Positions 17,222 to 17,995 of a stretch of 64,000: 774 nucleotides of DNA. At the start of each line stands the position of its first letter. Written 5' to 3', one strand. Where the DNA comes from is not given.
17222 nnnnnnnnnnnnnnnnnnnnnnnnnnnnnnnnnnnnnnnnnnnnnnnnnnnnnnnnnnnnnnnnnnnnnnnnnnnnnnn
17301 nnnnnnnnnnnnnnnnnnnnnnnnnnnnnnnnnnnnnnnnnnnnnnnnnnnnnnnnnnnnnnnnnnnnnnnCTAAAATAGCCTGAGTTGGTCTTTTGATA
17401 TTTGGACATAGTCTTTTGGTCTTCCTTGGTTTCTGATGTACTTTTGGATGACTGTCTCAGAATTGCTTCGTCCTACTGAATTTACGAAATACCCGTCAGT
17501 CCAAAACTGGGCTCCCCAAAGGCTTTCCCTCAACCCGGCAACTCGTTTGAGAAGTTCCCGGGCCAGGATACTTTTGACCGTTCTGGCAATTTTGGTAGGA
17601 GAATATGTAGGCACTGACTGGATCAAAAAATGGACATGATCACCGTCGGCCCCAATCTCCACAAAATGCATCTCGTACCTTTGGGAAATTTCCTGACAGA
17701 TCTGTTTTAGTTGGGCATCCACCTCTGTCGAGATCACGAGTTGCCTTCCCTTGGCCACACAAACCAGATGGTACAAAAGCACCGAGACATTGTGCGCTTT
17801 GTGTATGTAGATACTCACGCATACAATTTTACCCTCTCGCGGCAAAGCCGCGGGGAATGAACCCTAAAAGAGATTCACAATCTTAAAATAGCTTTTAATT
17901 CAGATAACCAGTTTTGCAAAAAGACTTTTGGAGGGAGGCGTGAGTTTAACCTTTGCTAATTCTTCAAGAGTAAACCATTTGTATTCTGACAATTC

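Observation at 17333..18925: NUDIX hydrolase gene sandwiched between two identical IS200 copies; a third identical copy lies 16 kb away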

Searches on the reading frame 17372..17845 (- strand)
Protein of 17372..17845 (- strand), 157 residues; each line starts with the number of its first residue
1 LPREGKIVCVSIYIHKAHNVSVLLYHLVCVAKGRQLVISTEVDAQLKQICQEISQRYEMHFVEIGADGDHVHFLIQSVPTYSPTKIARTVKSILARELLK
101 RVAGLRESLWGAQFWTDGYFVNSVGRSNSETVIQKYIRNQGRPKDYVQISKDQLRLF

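Call 9: search_protein_families(library=pfam, proteins=[window:17372-17845:-], max_evalue=0.01)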
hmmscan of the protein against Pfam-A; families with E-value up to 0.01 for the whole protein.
window:17372-17845:- (157 aa): 1 family
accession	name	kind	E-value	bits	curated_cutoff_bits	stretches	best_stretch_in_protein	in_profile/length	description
PF01797.21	Y1_Tnp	-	4.7e-34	117.6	23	1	20-140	2-121/121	Transposase IS200 like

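Call 19: find_homologous_proteins(query=window:17375-17818:-)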
Query seq(148 aa) (148 aa): 5624 proteins with E <= 0.001 among 5648 candidates; the best 120 are listed.
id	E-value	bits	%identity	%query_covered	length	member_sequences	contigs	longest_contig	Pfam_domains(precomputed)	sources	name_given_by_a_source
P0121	5.7e-92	323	99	100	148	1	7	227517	PF01797.22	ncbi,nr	ncbi:MAG: IS200/IS605 family transposase [Patescibacteria group bacterium]|nr:IS200/IS605 family tra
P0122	5.0e-79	281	85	100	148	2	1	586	PF01797.22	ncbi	-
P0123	3.9e-75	269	84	100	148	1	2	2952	PF01797.22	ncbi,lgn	-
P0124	9.2e-65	235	77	91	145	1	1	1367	PF01797.22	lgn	-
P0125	3.4e-64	233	69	100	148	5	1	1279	PF01797.22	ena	-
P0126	3.1e-63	230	65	100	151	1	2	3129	PF01797.22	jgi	jgi:putative transposase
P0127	5.5e-63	229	66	100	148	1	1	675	PF01797.22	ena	-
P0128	1.6e-62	228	68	100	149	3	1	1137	PF01797.22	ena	-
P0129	2.3e-62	227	64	100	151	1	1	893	PF01797.22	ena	-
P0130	2.9e-62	227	64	100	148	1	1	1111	PF01797.22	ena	-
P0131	3.2e-62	227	67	100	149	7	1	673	PF01797.22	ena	-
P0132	3.4e-62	227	66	100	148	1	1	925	PF01797.22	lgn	-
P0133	3.6e-62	227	66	100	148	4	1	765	PF01797.22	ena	-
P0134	3.8e-62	227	64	100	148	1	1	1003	PF01797.22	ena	-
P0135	4.0e-62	227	64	100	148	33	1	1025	PF01797.22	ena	-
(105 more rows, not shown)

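Call 20: find_encoding_contigs(protein=P0121, flank=3000, max_places=10)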
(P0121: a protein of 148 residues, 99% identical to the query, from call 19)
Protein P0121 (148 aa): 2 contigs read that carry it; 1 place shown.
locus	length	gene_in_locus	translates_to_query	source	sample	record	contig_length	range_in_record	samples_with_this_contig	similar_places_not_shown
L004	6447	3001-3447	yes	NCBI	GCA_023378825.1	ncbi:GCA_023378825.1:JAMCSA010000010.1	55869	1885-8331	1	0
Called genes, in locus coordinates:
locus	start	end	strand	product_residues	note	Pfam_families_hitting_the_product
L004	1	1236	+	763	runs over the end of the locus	PF01751:Toprim (weak), PF13155:Toprim_2 (weak), PF13662:Toprim_4 (faint)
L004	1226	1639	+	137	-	-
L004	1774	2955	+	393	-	PF00239:Resolvase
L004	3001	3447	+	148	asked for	PF01797:Y1_Tnp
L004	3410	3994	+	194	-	-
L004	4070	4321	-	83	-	-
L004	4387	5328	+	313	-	PF01168:Ala_racemase_N, PF00842:Ala_racemase_C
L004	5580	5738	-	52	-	-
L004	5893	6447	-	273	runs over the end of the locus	-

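Call 21: find_encoding_contigs(protein=P0123, flank=3000, max_places=10)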
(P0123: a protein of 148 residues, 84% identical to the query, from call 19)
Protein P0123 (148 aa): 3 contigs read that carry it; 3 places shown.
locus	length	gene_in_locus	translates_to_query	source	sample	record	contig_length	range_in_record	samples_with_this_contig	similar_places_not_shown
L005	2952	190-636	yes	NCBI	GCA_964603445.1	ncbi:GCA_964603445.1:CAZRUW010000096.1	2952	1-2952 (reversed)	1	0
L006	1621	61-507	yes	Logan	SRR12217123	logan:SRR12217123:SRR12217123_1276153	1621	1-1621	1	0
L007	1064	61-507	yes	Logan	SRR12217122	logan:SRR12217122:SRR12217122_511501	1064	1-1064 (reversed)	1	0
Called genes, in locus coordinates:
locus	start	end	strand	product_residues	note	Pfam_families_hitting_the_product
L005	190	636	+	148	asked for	PF01797:Y1_Tnp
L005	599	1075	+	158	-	PF01725:Ham1p_like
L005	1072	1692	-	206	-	-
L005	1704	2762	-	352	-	PF04055:Radical_SAM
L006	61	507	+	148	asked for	PF01797:Y1_Tnp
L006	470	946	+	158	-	PF01725:Ham1p_like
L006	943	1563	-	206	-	-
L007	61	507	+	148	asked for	PF01797:Y1_Tnp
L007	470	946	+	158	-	PF01725:Ham1p_like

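Call 33: search_solved_structures(query=P0121, show_alignments=3)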
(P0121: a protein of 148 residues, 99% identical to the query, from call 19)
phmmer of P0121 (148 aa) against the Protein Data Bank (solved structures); distinct sequences matched with E-value up to 0.001: 11.
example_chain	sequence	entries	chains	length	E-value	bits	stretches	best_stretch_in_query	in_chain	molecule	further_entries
2ec2_A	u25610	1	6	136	3.1e-15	60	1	9-132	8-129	136aa long hypothetical transposase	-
2a6m_A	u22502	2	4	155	1.7e-14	57.6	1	7-133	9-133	ISHp608 transposase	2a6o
2vhg_A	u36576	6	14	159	1.9e-14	57.5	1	7-133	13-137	TRANSPOSASE ORFA | Putative transposase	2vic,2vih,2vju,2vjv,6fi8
2xm3_A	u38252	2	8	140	3.4e-14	56.7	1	12-131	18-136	TRANSPOSASE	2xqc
2xma_A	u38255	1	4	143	3.6e-14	56.6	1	12-131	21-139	TRANSPOSASE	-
2xo6_A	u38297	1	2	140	1.2e-13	54.8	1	12-131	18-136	TRANSPOSASE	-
2f4f_A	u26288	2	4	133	3.4e-13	53.4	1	9-134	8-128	Transposase, putative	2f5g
2fyx_A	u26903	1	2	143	4e-12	49.9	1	12-132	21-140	transposase, putative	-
2ymu_A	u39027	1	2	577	2.1e-08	37.9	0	87-116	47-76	WD-40 REPEAT PROTEIN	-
6r60_A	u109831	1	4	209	1.5e-06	31.8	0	87-116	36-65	WD-40 repeat protein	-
6r5y_A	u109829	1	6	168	5.7e-05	26.8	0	87-116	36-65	WD-40 repeat protein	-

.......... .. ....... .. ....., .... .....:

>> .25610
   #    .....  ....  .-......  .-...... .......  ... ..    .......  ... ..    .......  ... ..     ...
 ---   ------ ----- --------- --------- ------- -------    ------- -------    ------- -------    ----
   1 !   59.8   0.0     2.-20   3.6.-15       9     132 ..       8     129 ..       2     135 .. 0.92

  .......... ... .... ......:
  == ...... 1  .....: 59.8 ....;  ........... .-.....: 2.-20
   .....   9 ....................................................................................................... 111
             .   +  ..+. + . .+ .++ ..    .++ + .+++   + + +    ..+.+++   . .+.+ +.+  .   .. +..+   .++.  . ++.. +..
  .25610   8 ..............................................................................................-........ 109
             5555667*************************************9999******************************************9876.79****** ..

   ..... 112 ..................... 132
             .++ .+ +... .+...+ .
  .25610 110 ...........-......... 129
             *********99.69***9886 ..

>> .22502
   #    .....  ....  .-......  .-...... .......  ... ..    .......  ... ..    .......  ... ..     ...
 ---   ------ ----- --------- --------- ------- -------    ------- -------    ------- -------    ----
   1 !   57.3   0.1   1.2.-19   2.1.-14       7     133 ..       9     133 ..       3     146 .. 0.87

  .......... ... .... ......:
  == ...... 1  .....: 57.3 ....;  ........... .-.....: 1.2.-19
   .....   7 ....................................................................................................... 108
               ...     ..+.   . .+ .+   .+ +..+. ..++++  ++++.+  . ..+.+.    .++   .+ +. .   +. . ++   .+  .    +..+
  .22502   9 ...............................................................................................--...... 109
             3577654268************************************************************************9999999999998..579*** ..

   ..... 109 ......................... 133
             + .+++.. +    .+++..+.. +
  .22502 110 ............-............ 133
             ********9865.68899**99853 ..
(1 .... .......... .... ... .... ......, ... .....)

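Call 50: search_protein_families(library=ncbifam, proteins=[P0121], max_evalue=0.001)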
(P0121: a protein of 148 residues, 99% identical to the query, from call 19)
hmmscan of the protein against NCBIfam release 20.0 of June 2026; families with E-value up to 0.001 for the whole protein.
P0121 (148 aa): 3 families
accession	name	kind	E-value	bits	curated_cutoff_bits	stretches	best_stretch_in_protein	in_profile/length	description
NF033573.1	transpos_IS200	equivalog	2.8e-36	124.5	55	1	5-130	2-126/126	IS200/IS605 family transposase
NF047646.1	REP_Tyr_transpos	equivalog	1.8e-05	24.6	80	1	14-128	10-127/146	REP-associated tyrosine transposase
NF002183.0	PRK01029.1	equivalog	0.00048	19.3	405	1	11-141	83-205/429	Tol-Pal system protein TolB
